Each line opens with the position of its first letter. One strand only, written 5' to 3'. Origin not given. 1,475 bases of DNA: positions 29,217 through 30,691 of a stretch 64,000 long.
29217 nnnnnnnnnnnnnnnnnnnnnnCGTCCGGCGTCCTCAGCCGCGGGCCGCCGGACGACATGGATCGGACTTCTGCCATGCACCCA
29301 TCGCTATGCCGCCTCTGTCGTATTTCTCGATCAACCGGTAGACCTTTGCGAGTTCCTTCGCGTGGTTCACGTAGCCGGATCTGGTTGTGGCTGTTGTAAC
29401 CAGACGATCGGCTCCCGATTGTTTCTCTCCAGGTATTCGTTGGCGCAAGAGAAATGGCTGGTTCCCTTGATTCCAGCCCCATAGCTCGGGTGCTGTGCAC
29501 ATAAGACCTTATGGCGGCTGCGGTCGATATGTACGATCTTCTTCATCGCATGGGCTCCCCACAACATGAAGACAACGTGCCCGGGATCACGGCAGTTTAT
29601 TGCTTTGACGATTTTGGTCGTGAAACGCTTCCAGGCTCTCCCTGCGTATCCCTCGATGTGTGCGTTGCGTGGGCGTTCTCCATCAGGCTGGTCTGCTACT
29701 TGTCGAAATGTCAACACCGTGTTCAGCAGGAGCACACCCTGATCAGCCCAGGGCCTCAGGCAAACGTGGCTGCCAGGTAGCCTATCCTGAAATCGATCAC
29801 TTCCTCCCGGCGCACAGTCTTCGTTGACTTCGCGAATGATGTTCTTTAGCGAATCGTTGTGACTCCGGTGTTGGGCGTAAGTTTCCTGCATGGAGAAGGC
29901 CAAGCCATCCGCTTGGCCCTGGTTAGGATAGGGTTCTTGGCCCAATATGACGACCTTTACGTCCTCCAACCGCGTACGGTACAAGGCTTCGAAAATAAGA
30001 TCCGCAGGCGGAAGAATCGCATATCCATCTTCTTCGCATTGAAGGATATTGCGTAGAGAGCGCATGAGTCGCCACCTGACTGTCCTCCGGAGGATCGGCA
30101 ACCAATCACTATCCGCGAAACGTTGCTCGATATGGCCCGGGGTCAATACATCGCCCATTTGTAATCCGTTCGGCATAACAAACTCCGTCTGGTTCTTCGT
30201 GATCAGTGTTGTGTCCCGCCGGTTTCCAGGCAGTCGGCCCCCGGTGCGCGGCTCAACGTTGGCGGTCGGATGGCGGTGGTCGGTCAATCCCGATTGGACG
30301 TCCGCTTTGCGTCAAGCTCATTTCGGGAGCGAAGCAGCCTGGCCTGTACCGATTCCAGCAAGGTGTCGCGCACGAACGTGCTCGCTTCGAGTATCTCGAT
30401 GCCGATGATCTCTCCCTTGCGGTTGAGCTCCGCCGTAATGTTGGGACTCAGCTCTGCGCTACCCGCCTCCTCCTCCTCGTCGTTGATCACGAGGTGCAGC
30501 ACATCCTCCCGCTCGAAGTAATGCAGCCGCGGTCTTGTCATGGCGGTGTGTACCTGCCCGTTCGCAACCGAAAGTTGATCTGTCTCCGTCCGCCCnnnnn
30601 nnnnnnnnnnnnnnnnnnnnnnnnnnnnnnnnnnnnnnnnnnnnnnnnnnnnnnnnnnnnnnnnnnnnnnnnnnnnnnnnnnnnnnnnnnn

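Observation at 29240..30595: Low-GC islet carrying a divergent family-1 uracil-DNA glycosylase (GQEPYP instead of GQDPYH) next to a DUF2283 gene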

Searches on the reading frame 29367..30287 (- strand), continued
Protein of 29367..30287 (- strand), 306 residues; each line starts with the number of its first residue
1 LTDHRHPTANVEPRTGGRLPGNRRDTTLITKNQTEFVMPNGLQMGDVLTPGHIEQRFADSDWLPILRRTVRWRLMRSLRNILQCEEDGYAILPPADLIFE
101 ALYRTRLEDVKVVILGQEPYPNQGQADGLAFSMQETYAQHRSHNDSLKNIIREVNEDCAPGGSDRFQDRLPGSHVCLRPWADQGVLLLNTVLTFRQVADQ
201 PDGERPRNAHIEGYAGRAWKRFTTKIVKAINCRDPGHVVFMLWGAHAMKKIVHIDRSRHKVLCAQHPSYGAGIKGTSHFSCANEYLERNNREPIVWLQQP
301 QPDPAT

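Call 81: search_solved_structures(query=L001:9301-9642:+, max_evalue=10, show_alignments=2)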
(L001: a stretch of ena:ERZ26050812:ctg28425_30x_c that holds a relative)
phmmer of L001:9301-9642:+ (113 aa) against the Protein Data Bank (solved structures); distinct sequences matched with E-value up to 10: 2.
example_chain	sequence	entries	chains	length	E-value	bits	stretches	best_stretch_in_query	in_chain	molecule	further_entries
3fg8_A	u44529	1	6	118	0.062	16.6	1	23-79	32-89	uncharacterized protein RHA05790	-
11mp_D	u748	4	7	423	1.6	12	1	7-72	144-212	Iron-sulfur cluster assembly protein SufD | Protein sufD | FeS cluster assembly protein SufD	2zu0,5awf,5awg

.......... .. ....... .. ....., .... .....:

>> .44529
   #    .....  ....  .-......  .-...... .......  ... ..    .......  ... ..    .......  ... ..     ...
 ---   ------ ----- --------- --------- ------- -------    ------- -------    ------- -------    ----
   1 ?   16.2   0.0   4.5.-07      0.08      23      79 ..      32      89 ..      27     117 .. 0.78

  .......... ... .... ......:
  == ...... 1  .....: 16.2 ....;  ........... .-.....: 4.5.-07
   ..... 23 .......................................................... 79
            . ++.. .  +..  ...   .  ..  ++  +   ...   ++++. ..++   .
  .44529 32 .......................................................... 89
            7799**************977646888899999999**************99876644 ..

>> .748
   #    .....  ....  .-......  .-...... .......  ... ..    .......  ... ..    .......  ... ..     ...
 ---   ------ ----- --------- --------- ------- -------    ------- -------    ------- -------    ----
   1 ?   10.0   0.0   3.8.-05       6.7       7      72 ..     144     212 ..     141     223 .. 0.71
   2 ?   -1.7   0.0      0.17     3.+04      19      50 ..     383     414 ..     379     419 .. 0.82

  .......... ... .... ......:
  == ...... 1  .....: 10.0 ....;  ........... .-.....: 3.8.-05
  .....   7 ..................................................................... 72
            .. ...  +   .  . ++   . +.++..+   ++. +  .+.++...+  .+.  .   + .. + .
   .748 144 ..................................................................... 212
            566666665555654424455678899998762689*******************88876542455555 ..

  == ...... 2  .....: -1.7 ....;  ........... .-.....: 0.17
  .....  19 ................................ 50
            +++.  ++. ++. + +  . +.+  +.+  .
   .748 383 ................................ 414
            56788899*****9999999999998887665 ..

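Call 82: search_protein_families(library=ncbifam, proteins=[L001:9301-9642:+], max_evalue=1)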
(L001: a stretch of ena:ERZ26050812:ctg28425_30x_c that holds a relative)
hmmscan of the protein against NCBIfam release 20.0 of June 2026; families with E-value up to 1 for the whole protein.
L001:9301-9642:+ (113 aa): 0 families

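Call 93: predict_structure(alignment_id=A6)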
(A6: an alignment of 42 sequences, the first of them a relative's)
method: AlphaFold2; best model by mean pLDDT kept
length: 85 residues; sequences in the alignment: 42
mean_pLDDT: 90.3   pTM: 0.65
mean pLDDT of the five models: 90.3, 84.0, 83.2, 81.9, 78.3
residues with pLDDT >= 90: 61; 70-90: 19; 50-70: 5; < 50: 0
segments of 3 or more residues with pLDDT < 50: none
pLDDT, mean of each block of 10 residues (from residue 1): 87 95 93 95 96 92 91 84 67
secondary structure, 60 per line:
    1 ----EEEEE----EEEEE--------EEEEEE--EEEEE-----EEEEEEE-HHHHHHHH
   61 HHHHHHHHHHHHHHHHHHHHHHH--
elements in order: E5-9 E14-18 E27-32 E35-39 E45-51 H53-83

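Call 95: fold_search(model_id=the predicted structure, library=pdb)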
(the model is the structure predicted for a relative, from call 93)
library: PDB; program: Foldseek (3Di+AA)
matches with E <= 10: 433; with E <= 0.001: 0
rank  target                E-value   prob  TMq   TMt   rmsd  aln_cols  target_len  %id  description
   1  6e5u_V                2.3e-01  0.72  0.38  0.31  11.1        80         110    9  Crystal structure of the mRNA export receptor NXF1/NXT1 in complex with influenza virus NS1 protein (released 2019-04-24)
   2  3o9u_F                3.0e-01  0.63  0.38  0.29  11.9        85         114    9  Effector domain of influenza A/PR/8/34 NS1 (released 2011-05-11)
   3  7vmc_C                3.2e-01  0.97  0.40  0.21   1.6        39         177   10  Crystal structure of EF-Tu/CdiA/CdiI (released 2022-03-30)
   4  9a77_B                3.6e-01  0.97  0.50  0.23   2.2        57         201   19  Integrative model of GATB-YTPR by crosslinking MS and deep learning (released 2024-09-18)
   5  2rhk_A                4.4e-01  0.69  0.38  0.28   6.9        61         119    8  Crystal structure of influenza A NS1A protein in complex with F2F3 fragment of human cellular factor CPSF30, Northeast (released 2008-07-01)
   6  3m5r_D                4.4e-01  0.69  0.40  0.30   5.9        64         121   14  Crystal Structure of Swine Flu Virus NS1 Effector Domain from H1N1 Influenza A/California/07/2009 (released 2010-04-07)
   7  2v3a                  5.0e-01  0.44  0.36  0.11   6.1        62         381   11  Crystal structure of rubredoxin reductase from Pseudomonas aeruginosa. (released 2007-08-14)
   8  3m5r_A                5.3e-01  0.66  0.40  0.29   5.9        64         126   14  Crystal Structure of Swine Flu Virus NS1 Effector Domain from H1N1 Influenza A/California/07/2009 (released 2010-04-07)
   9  3p31_A                5.3e-01  0.63  0.38  0.28   6.9        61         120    8  Crystal structure of the NS1 effector domain from influenza A/Vietnam/1203/2004 (H5N1) virus (released 2011-10-05)
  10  3p31_D                5.3e-01  0.63  0.38  0.28   6.5        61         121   10  Crystal structure of the NS1 effector domain from influenza A/Vietnam/1203/2004 (H5N1) virus (released 2011-10-05)
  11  6o01                  5.6e-01  0.66  0.39  0.19   6.0        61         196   10  X-ray structure of H5N1-NS1 R38A K41A G71E mutant (released 2019-07-31)
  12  3p31_B                5.6e-01  0.60  0.37  0.28   6.9        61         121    8  Crystal structure of the NS1 effector domain from influenza A/Vietnam/1203/2004 (H5N1) virus (released 2011-10-05)
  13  3o9u_A                6.0e-01  0.47  0.38  0.29  11.8        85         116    9  Effector domain of influenza A/PR/8/34 NS1 (released 2011-05-11)
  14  3ee8_B                6.4e-01  0.60  0.39  0.28   6.9        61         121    8  Structure of NS1 effector domain (released 2009-01-13)
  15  3f5t                  6.4e-01  0.57  0.38  0.19   7.0        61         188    8  X-ray Structure of H5N1 NS1 (released 2008-11-25)
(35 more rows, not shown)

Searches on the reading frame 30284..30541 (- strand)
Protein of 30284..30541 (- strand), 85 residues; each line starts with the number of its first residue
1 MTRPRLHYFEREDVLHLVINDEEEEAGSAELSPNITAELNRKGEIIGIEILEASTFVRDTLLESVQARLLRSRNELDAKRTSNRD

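Call 3: search_protein_families(library=pfam, proteins=[window:30284-30541:-], max_evalue=0.01)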
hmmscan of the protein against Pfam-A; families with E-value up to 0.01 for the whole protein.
window:30284-30541:- (85 aa): 1 family
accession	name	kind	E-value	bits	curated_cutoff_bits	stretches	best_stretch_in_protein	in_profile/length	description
PF10049.14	DUF2283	-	1.6e-11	44.6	23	1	6-54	2-49/49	Protein of unknown function (DUF2283)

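Call 4: search_protein_families(library=ncbifam, proteins=[window:30284-30541:-], max_evalue=0.01)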
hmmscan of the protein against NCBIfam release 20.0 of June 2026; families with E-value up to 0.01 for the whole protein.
window:30284-30541:- (85 aa): 0 families

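Call 45: search_protein_families(library=padloc, proteins=[window:30284-30541:-], max_evalue=0.01)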
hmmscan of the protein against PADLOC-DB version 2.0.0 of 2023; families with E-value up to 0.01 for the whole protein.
window:30284-30541:- (85 aa): 0 families

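Call 46: search_protein_families(library=phrogs, proteins=[window:30284-30541:-], max_evalue=0.01)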
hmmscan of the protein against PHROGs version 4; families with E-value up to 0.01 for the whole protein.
window:30284-30541:- (85 aa): 0 families

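Call 47: search_solved_structures(query=window:30284-30541:-, max_evalue=10, show_alignments=2)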
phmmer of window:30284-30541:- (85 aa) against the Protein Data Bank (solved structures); distinct sequences matched with E-value up to 10: 1.
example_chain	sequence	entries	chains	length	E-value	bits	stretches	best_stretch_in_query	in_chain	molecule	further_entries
2dbh_A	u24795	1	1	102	1.2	12.7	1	12-67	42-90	Tumor necrosis factor receptor superfamily member 21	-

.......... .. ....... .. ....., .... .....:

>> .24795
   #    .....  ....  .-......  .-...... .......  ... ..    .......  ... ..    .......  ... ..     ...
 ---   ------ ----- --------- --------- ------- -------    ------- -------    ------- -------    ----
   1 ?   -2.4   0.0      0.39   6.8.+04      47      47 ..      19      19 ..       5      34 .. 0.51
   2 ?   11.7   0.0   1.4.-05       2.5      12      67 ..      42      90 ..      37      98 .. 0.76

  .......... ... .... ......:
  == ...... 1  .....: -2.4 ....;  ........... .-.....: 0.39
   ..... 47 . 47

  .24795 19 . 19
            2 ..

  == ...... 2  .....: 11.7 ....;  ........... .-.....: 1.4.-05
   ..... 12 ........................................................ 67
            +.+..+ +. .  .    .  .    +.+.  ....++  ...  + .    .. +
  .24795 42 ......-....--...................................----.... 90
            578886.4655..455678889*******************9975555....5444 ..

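Call 68: find_homologous_proteins(query=window:30284-30541:-, max_evalue=0.001)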
Query window:30284-30541:- (85 aa): 1902 proteins with E <= 0.001 among 1902 candidates; the best 120 are listed.
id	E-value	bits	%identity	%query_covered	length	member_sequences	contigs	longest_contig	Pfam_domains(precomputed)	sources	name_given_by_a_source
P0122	7.2e-46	171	100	100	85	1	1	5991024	PF10049.15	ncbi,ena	-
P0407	3.2e-42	159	93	100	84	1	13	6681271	PF10049.15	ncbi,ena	-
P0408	8.0e-42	158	92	100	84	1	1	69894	PF10049.15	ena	-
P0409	1.3e-40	154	94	100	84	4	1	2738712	PF10049.15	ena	-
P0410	2.0e-40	153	94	100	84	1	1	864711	PF10049.15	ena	-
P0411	2.2e-40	153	92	100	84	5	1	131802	PF10049.15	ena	-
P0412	5.7e-40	152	91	100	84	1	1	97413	PF10049.15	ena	-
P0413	4.7e-36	139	99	86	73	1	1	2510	PF10049.15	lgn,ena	-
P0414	2.5e-35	137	97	86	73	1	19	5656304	PF10049.15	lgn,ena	-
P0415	5.6e-35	136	93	87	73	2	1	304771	PF10049.15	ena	-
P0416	5.8e-35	136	95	86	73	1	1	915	PF10049.15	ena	-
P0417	7.3e-35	136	97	86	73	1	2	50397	PF10049.15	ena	-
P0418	1.7e-34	134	95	86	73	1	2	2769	PF10049.15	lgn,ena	-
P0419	2.2e-34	134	92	86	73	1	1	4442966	PF10049.15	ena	-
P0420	5.1e-34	133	95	86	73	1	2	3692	PF10049.15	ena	-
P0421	1.1e-25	107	76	84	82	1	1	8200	PF10049.15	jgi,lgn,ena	-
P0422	1.5e-25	106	72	88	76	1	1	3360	PF10049.15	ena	-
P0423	1.9e-25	106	75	84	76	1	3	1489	PF10049.15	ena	-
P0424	2.9e-25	105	75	84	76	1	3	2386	PF10049.15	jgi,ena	-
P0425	2.9e-25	105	68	94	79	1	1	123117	PF10049.15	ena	-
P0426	3.4e-25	105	73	84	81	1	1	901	PF10049.15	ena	-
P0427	3.6e-25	105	73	84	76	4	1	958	PF10049.15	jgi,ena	jgi:uncharacterized protein YuzE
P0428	5.0e-25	104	76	82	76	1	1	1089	PF10049.15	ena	-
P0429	5.1e-25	104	73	84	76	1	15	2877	PF10049.15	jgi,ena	-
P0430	5.2e-25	104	73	84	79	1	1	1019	PF10049.15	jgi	jgi:uncharacterized protein YuzE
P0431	5.6e-25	104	71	82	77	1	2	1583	PF10049.15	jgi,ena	jgi:uncharacterized protein YuzE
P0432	6.5e-25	104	73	82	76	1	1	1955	PF10049.15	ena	-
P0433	6.8e-25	104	71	82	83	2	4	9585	PF10049.15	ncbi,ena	-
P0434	6.9e-25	104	73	84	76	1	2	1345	PF10049.15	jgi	jgi:uncharacterized protein YuzE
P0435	6.9e-25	104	73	84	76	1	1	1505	PF10049.15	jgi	jgi:uncharacterized protein YuzE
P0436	7.2e-25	104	72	87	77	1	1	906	PF10049.15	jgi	jgi:uncharacterized protein YuzE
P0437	7.9e-25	104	76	82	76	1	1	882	PF10049.15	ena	-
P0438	8.2e-25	104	71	82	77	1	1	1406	PF10049.15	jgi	jgi:uncharacterized protein YuzE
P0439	8.9e-25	104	73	82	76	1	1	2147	PF10049.15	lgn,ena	-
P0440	8.9e-25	104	71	82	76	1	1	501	PF10049.15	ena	-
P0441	8.9e-25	104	73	84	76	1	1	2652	PF10049.15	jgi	jgi:uncharacterized protein YuzE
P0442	9.3e-25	104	74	82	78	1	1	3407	PF10049.15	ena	-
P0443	9.8e-25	103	72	87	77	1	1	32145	PF10049.15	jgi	jgi:uncharacterized protein YuzE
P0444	1.0e-24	103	73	84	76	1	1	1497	PF10049.15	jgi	jgi:uncharacterized protein YuzE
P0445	1.0e-24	103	73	84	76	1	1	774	PF10049.15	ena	-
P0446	1.1e-24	103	69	82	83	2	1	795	PF10049.15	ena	-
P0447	1.1e-24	103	73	84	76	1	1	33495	PF10049.15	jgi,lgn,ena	-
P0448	1.2e-24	103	74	82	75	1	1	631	PF10049.15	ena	-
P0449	1.2e-24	103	69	87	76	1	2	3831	PF10049.15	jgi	jgi:uncharacterized protein YuzE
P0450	1.2e-24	103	76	82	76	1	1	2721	PF10049.15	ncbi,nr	ncbi:MAG: DUF2283 domain-containing protein [Nitrospinota bacterium]|nr:MAG: DUF2283 domain-containi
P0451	1.3e-24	103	71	82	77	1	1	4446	PF10049.15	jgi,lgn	jgi:uncharacterized protein YuzE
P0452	1.3e-24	103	73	84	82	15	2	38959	PF10049.15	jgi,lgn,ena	jgi:uncharacterized protein YuzE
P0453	1.3e-24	103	72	84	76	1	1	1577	PF10049.15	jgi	jgi:uncharacterized protein YuzE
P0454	1.4e-24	103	71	82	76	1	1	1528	PF10049.15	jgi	-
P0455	1.5e-24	103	74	82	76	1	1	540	PF10049.15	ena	-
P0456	1.5e-24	103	71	82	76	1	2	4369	PF10049.15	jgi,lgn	jgi:uncharacterized protein YuzE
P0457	1.5e-24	103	71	82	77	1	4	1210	PF10049.15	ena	-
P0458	1.7e-24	103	73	84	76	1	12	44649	PF10049.15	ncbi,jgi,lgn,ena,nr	ncbi:MAG TPA: DUF2283 domain-containing protein [Methylomirabilota bacterium]|nr:DUF2283 domain-cont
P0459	1.8e-24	103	73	82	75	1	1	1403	PF10049.15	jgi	jgi:uncharacterized protein YuzE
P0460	1.8e-24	103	71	82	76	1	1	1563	PF10049.15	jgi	jgi:uncharacterized protein YuzE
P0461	1.9e-24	103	71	82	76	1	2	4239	PF10049.15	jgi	jgi:uncharacterized protein YuzE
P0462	1.9e-24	103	72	84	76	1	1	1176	PF10049.15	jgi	jgi:uncharacterized protein YuzE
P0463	1.9e-24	103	70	82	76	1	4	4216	PF10049.15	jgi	jgi:uncharacterized protein YuzE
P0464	1.9e-24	103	71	82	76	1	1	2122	PF10049.15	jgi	jgi:uncharacterized protein YuzE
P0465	1.9e-24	103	68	87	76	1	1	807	PF10049.15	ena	-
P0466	2.0e-24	103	76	82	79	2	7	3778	PF10049.15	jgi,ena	jgi:uncharacterized protein YuzE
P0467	2.0e-24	103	73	84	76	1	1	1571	PF10049.15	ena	-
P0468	2.1e-24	102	71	82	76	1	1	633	PF10049.15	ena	-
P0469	2.1e-24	102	70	82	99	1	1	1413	PF10049.15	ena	-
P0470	2.1e-24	102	73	84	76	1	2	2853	PF10049.15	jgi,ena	-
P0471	2.3e-24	102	70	84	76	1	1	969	PF10049.15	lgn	-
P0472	2.3e-24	102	70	84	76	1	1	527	PF10049.15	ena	-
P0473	2.3e-24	102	71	82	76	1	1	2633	PF10049.15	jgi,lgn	jgi:uncharacterized protein YuzE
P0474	2.4e-24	102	73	84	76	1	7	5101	PF10049.15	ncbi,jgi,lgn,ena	-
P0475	2.4e-24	102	73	84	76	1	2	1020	PF10049.15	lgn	-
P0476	2.4e-24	102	73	84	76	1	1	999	PF10049.15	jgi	jgi:uncharacterized protein YuzE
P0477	2.4e-24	102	73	84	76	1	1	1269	PF10049.15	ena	-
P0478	2.4e-24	102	71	82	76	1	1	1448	PF10049.15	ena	-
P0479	2.5e-24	102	71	82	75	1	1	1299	PF10049.15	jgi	jgi:uncharacterized protein YuzE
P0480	2.6e-24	102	73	82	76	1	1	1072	PF10049.15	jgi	jgi:uncharacterized protein YuzE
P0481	2.7e-24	102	71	82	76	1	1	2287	PF10049.15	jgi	jgi:uncharacterized protein YuzE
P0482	2.7e-24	102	71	82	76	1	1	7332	PF10049.15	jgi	jgi:uncharacterized protein YuzE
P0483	2.7e-24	102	70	82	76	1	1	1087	PF10049.15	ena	-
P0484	2.8e-24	102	71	86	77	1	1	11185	PF10049.15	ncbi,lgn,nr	ncbi:MAG: DUF2283 domain-containing protein [FCB group bacterium]|nr:DUF2283 domain-containing prote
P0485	2.9e-24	102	72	87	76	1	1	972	PF10049.15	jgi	-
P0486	2.9e-24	102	70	82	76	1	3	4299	PF10049.15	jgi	jgi:uncharacterized protein YuzE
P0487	2.9e-24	102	70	82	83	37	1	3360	PF10049.15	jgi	-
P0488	2.9e-24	102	72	87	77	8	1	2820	PF10049.15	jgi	jgi:uncharacterized protein YuzE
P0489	3.0e-24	102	71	82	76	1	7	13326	PF10049.15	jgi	jgi:uncharacterized protein YuzE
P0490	3.1e-24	102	69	84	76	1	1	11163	PF10049.15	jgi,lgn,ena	jgi:uncharacterized protein YuzE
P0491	3.2e-24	102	73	84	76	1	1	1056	PF10049.15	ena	-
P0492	3.2e-24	102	74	82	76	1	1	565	PF10049.15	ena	-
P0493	3.3e-24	102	68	87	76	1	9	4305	PF10049.15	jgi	jgi:uncharacterized protein YuzE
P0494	3.3e-24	102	71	82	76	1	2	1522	PF10049.15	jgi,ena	jgi:uncharacterized protein YuzE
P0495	3.6e-24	102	72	84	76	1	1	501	PF10049.15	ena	-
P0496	3.7e-24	102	70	82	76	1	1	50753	PF10049.15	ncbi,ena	-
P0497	3.7e-24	102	71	82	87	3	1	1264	PF10049.15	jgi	jgi:uncharacterized protein YuzE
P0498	3.8e-24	102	70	82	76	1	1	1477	PF10049.15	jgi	jgi:uncharacterized protein YuzE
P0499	3.8e-24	102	72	87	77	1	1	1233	PF10049.15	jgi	jgi:uncharacterized protein YuzE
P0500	3.9e-24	102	71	82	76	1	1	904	PF10049.15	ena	-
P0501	3.9e-24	102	70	82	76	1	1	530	PF10049.15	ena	-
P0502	4.0e-24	102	71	82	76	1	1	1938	PF10049.15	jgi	jgi:uncharacterized protein YuzE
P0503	4.0e-24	102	71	82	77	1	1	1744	PF10049.15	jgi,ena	-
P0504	4.0e-24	102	71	82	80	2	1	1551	PF10049.15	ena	-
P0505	4.1e-24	102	74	82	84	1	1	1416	PF10049.15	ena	-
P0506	4.1e-24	102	71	82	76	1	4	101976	PF10049.15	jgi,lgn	jgi:uncharacterized protein YuzE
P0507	4.2e-24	102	71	82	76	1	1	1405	PF10049.15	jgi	jgi:uncharacterized protein YuzE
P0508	4.2e-24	101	70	82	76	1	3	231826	PF10049.15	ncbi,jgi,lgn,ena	-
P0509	4.2e-24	101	70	84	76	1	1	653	PF10049.15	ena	-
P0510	4.3e-24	101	73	82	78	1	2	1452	PF10049.15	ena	-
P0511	4.4e-24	101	72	84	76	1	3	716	PF10049.15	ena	-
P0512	4.5e-24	101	70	82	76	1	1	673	PF10049.15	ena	-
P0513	4.5e-24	101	70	82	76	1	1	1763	PF10049.15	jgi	-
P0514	4.6e-24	101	71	82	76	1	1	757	PF10049.15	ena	-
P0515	4.6e-24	101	70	87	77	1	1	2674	PF10049.15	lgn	-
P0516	4.7e-24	101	71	82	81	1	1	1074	PF10049.15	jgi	jgi:uncharacterized protein YuzE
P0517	4.7e-24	101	72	84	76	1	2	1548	PF10049.15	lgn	-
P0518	4.7e-24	101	72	84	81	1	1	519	PF10049.15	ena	-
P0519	4.7e-24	101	72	87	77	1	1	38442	PF10049.15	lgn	-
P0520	4.9e-24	101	73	82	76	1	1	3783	PF10049.15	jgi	jgi:uncharacterized protein YuzE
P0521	5.0e-24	101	71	82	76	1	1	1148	PF10049.15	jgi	jgi:uncharacterized protein YuzE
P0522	5.2e-24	101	70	82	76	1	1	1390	PF10049.15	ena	-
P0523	5.3e-24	101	70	82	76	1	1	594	PF10049.15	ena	-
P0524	5.5e-24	101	72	84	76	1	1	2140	PF10049.15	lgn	-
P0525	5.5e-24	101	70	82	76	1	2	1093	PF10049.15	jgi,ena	jgi:uncharacterized protein YuzE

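Call 82: search_protein_families(library=ncbifam, proteins=[window:30284-30541:-], max_evalue=1)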
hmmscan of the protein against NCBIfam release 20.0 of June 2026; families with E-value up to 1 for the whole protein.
window:30284-30541:- (85 aa): 0 families
